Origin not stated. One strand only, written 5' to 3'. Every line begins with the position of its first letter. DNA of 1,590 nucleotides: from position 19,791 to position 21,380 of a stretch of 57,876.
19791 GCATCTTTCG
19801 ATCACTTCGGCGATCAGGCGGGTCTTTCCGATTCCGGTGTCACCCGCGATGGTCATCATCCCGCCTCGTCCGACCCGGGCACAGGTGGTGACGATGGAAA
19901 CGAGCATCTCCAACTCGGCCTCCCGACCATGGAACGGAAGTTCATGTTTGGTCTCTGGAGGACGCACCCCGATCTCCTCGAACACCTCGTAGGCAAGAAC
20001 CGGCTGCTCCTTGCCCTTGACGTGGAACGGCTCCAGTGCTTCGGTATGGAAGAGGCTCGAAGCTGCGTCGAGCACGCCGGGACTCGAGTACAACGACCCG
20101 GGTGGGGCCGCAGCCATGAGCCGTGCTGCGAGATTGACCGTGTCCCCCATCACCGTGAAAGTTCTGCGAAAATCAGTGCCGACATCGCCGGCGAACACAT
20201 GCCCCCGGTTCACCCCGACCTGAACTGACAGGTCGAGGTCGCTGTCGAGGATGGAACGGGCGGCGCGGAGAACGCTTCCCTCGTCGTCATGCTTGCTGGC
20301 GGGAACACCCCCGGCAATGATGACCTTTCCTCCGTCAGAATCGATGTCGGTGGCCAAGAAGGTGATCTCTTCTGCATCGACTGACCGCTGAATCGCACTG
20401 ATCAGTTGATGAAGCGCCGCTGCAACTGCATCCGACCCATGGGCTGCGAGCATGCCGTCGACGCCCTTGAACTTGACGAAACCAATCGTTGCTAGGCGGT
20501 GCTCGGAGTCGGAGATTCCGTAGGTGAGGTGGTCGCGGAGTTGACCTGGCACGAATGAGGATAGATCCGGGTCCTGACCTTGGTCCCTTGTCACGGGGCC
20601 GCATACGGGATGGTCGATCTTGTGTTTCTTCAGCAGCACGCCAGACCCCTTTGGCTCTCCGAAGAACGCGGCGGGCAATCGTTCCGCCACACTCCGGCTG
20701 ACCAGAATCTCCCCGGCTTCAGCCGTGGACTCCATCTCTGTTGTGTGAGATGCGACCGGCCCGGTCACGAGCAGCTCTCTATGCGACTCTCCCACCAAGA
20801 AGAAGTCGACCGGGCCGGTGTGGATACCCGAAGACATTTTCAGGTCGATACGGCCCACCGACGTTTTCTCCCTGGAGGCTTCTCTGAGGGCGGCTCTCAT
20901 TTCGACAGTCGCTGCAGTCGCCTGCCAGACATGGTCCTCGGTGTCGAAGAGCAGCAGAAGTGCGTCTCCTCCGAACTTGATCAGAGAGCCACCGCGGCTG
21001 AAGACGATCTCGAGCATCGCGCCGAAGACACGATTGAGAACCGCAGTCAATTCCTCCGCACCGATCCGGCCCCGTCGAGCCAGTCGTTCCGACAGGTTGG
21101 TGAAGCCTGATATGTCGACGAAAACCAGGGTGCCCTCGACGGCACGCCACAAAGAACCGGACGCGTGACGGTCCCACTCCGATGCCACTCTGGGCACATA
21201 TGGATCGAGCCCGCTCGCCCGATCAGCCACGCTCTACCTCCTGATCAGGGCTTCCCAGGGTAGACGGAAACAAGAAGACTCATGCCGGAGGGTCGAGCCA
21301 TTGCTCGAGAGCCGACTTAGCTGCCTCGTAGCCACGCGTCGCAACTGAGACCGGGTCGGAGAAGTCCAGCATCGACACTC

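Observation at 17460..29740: Candidate undescribed system: STAND-type nucleotide cyclases + cNMP-gated patatin phospholipase + membrane beta-propeller pseudo-NTPase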

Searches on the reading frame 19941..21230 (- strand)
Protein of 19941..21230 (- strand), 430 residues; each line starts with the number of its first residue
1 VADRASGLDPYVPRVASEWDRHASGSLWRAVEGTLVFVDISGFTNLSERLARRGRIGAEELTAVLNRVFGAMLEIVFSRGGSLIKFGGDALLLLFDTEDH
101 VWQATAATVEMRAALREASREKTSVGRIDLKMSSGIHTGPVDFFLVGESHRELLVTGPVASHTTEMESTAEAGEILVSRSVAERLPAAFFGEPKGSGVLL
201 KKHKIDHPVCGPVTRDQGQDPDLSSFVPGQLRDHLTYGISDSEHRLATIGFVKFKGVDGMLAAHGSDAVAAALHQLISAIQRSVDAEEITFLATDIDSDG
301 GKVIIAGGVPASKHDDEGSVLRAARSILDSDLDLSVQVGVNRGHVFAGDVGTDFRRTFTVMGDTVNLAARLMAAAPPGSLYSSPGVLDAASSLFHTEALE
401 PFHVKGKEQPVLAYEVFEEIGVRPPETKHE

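Call 45: search_solved_structures(query=window:19941-21230:-, max_evalue=0.001, show_alignments=3)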
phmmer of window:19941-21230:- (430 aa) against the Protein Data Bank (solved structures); distinct sequences matched with E-value up to 0.001: 36.
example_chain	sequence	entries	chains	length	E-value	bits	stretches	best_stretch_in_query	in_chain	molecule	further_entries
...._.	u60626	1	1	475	8.3e-21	77.6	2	31-179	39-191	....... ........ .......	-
4oya_A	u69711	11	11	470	1.1e-20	77.2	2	31-179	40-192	Adenylate cyclase type 10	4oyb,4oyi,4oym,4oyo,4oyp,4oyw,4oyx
4clf_A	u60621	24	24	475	1.1e-20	77.2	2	31-179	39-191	ADENYLATE CYCLASE TYPE 10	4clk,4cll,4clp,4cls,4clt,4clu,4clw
2w01_A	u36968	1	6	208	1.4e-20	76.9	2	34-141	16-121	ADENYLATE CYCLASE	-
4cm2_A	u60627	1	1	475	1.4e-20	76.8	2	31-179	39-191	ADENYLATE CYCLASE TYPE 10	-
6fht_A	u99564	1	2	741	1e-18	70.7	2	34-141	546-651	Bacteriophytochrome,Adenylate cyclase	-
3r5g_A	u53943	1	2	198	4.4e-15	58.8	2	333-418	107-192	CyaB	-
5x4t_A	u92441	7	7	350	9e-13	51.1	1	337-420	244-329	Photoactivated adenylyl cyclase | Family 3 adenylate cyclase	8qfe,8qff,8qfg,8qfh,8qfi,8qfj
9f1z_A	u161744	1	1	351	9.1e-13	51.1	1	337-420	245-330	Family 3 adenylate cyclase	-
5x4u_A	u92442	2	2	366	1e-12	50.9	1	337-420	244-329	Photoactivated adenylyl cyclase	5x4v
4yus_A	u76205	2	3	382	1.2e-12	50.7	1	337-420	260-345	Family 3 adenylate cyclase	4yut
9f1w_A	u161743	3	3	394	1.3e-12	50.6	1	337-420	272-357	Family 3 adenylate cyclase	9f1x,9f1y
5mbg_A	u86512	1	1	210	1.6e-11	47.1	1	336-418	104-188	Beta subunit of photoactivated adenylyl cyclase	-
1wc0_A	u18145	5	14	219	3.2e-11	46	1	34-102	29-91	ADENYLATE CYCLASE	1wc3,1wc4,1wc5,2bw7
1wc1_A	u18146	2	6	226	4.1e-11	45.7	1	34-102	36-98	ADENYLATE CYCLASE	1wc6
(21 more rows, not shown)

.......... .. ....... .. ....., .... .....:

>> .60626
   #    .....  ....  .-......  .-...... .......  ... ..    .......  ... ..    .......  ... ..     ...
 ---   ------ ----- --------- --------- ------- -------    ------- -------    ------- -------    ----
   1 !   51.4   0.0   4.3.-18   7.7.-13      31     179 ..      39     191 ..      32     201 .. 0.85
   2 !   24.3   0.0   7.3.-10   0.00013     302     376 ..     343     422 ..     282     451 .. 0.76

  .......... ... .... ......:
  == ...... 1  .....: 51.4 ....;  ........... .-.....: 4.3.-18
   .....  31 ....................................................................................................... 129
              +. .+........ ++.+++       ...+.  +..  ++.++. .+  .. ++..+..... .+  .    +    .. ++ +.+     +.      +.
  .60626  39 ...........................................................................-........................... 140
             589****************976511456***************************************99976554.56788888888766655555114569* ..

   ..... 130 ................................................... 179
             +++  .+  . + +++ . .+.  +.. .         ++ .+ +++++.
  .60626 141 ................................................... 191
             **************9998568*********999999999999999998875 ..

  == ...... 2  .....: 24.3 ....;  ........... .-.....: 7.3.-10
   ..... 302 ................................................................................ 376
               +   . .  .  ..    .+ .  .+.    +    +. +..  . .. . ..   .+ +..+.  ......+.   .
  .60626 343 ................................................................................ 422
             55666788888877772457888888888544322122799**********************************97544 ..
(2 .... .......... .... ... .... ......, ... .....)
